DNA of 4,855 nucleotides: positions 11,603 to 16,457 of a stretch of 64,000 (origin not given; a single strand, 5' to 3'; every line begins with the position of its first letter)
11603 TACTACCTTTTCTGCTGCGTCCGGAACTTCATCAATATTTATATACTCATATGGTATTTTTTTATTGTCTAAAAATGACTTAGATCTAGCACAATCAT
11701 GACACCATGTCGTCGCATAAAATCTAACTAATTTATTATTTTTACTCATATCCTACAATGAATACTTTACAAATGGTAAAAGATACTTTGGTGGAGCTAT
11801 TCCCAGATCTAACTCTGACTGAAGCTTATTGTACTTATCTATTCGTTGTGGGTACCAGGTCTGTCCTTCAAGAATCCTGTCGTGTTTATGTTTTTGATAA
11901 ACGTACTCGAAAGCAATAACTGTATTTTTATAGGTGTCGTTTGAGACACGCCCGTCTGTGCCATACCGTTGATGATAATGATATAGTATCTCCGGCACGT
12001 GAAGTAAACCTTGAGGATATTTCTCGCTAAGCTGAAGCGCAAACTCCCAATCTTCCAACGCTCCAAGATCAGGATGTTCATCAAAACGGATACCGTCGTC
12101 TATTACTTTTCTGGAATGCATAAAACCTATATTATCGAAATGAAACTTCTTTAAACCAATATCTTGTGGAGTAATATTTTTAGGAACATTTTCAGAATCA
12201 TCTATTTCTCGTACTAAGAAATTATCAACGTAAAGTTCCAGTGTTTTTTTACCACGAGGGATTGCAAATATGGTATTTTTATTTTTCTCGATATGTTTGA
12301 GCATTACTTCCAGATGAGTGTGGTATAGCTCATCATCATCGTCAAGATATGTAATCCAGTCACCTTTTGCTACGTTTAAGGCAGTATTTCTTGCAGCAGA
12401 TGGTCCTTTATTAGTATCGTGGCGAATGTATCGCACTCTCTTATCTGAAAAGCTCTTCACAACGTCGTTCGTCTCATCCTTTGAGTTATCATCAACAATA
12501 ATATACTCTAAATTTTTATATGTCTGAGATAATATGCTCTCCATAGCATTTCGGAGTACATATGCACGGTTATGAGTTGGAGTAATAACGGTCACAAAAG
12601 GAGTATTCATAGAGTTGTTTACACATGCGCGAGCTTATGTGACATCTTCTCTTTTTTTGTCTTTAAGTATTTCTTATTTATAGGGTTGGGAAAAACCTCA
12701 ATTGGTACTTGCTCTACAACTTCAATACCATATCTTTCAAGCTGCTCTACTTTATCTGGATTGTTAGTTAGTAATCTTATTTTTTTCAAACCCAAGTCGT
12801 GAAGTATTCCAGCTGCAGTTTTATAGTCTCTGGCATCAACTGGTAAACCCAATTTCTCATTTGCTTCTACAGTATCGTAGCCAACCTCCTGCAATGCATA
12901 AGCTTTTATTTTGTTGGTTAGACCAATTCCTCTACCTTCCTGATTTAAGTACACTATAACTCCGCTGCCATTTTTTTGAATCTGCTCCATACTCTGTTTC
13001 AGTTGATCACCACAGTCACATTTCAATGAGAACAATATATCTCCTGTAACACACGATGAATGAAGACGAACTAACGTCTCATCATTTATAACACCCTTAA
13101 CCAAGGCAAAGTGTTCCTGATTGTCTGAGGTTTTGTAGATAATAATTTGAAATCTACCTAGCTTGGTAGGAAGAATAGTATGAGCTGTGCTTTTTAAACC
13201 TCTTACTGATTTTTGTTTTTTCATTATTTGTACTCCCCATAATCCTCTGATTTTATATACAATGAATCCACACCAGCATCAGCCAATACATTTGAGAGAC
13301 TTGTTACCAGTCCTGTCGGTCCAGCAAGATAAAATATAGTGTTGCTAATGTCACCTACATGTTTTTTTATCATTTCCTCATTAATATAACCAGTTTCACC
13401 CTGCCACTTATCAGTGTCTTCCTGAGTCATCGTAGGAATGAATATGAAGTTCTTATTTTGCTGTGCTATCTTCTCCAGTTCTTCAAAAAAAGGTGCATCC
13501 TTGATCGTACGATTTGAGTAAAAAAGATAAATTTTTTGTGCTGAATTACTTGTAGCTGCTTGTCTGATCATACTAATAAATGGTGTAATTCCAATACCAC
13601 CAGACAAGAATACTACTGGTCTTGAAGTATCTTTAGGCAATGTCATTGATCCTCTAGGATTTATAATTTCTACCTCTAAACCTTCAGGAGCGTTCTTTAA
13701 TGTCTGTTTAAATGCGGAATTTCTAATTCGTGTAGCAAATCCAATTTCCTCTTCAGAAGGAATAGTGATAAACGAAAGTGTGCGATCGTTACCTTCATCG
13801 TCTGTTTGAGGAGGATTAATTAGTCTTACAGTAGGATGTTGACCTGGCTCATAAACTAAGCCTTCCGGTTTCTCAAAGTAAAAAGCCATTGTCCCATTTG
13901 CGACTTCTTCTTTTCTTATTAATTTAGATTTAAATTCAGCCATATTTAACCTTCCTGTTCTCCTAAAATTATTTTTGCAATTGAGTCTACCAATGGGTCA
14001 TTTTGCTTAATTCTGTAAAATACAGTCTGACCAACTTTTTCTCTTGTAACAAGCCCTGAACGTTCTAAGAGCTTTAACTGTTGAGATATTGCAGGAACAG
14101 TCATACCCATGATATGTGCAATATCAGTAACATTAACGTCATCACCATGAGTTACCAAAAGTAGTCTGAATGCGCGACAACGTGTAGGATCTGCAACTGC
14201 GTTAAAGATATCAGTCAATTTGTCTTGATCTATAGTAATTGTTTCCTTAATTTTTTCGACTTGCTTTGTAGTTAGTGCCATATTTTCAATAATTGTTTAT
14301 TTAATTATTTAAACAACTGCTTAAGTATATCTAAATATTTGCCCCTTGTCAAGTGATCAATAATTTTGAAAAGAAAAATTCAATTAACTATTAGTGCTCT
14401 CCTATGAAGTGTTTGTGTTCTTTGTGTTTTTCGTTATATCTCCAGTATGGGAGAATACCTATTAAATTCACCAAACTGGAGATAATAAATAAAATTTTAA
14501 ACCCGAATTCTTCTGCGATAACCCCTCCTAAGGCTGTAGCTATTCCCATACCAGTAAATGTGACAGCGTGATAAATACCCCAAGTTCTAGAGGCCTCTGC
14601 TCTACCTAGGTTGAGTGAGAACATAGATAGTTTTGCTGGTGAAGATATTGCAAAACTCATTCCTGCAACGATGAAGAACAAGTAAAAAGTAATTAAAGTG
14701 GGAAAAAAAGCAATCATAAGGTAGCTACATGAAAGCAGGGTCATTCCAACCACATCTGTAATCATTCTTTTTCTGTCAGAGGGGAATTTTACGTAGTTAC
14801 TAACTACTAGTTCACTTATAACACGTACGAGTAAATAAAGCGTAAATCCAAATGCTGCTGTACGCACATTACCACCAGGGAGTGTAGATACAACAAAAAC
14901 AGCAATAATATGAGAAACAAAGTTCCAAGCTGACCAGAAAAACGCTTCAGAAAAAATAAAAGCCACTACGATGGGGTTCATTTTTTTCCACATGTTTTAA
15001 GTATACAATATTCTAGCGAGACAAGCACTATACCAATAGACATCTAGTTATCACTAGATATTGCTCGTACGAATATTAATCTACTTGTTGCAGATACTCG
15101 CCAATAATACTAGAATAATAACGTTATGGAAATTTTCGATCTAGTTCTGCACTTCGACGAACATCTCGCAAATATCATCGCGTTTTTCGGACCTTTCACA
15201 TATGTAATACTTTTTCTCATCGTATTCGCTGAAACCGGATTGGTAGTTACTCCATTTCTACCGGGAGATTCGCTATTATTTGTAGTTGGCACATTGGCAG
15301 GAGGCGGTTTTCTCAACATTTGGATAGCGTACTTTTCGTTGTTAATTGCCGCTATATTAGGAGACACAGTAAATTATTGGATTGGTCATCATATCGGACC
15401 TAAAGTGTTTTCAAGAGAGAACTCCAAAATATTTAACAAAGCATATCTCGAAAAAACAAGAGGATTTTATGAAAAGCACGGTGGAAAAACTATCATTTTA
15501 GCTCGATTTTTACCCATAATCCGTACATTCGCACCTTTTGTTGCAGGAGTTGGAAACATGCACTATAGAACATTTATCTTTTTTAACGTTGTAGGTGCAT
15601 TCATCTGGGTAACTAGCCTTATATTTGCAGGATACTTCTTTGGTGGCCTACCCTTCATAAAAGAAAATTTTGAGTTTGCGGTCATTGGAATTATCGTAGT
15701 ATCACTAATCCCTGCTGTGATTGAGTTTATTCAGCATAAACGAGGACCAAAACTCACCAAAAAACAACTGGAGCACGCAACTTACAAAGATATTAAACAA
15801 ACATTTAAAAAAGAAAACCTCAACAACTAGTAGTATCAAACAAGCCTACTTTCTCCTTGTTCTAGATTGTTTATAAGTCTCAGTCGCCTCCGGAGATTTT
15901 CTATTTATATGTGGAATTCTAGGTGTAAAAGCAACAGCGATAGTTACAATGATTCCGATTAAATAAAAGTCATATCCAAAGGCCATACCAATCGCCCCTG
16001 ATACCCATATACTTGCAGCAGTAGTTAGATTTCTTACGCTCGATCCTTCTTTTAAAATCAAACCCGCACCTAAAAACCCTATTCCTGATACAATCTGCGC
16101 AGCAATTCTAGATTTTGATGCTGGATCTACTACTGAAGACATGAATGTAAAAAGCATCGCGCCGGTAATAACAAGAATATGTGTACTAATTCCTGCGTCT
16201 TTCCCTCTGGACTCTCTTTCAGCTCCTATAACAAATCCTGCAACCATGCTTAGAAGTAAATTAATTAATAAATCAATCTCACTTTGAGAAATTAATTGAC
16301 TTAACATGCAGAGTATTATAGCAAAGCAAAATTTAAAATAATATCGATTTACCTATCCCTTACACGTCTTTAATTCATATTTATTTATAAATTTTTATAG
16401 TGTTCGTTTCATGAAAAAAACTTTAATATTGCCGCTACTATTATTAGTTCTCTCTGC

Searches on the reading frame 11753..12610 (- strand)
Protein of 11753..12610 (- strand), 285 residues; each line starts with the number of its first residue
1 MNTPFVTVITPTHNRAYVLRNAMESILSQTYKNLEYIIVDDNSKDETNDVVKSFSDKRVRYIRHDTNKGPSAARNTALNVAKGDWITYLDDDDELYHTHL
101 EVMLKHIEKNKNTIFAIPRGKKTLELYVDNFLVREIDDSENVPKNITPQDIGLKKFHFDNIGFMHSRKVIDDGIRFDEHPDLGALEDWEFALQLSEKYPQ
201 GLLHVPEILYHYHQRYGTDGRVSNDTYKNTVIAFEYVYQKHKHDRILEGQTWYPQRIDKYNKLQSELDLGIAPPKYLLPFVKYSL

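Call 39: search_protein_families(library=pfam, proteins=[window:11753-12610:-], max_evalue=0.001)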
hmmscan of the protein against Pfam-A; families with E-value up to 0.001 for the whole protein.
window:11753-12610:- (285 aa): 4 families
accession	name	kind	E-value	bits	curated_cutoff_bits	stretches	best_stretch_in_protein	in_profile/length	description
PF00535.33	Glycos_transf_2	-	3.1e-38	131.8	23.3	1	7-127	1-123/168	Glycosyl transferase family 2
PF10111.15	Glyco_tranf_2_2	-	1e-11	45.3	27.3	1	23-213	16-218/276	Glycosyltransferase like family 2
PF13641.12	Glyco_tranf_2_3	-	2e-10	41.5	27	1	6-104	3-108/230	Glycosyltransferase like family 2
PF13704.12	Glyco_tranf_2_4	-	1.6e-05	25.7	27.5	1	19-98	7-86/98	Glycosyl transferase family 2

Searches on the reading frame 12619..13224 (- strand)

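Call 39: search_protein_families(library=pfam, proteins=[window:12619-13224:-], max_evalue=0.001)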
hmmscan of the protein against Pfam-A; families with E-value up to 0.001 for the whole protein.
window:12619-13224:- (201 aa): 1 family
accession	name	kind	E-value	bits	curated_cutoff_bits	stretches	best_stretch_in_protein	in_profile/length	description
PF00925.25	GTP_cyclohydro2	-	2e-69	232.8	23.3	1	15-174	5-165/165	GTP cyclohydrolase II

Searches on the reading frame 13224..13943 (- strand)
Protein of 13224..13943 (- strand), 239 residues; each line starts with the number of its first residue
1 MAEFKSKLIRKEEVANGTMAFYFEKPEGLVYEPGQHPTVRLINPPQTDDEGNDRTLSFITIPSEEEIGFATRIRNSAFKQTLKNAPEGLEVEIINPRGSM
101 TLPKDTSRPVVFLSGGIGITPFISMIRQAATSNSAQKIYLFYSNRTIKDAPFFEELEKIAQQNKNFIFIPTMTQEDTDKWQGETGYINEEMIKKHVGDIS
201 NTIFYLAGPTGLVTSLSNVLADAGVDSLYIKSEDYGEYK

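Call 39: search_protein_families(library=pfam, proteins=[window:13224-13943:-], max_evalue=0.001)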
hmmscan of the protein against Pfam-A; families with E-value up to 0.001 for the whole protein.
window:13224-13943:- (239 aa): 2 families
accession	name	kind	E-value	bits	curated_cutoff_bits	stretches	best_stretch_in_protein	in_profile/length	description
PF00175.26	NAD_binding_1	-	6.5e-21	75.5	22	1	112-215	1-106/109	Oxidoreductase NAD-binding domain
PF08030.17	NAD_binding_6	-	5e-07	30.4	22.2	1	110-177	4-82/156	Ferric reductase NAD binding domain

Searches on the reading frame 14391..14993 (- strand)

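Call 39: search_protein_families(library=pfam, proteins=[window:14391-14993:-], max_evalue=0.001)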
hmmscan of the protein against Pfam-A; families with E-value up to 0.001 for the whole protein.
window:14391-14993:- (200 aa): 1 family
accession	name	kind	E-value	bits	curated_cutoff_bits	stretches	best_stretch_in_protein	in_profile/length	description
PF07690.21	MFS_1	-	1.6e-13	50.7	33.4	1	21-193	10-180/347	Major Facilitator Superfamily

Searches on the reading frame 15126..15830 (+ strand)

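Call 39: search_protein_families(library=pfam, proteins=[window:15126-15830:+], max_evalue=0.001)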
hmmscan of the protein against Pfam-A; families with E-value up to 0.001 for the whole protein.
window:15126-15830:+ (234 aa): 1 family
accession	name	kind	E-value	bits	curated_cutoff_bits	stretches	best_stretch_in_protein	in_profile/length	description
PF09335.16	VTT_dom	-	6.7e-21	75.5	33.9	1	50-170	6-122/123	VTT domain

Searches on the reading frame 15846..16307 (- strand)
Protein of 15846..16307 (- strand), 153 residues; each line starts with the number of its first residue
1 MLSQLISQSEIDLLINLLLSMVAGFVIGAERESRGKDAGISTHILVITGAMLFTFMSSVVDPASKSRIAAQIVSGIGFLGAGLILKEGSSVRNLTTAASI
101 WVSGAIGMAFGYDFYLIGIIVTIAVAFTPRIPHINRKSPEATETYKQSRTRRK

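Call 40: search_protein_families(library=pfam, proteins=[window:15846-16307:-], max_evalue=0.001)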
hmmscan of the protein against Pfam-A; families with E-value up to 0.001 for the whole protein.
window:15846-16307:- (153 aa): 1 family
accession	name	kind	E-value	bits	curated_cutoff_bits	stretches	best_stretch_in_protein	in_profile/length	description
PF02308.21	MgtC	-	3.5e-35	121.4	31.4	1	17-128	1-111/121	MgtC family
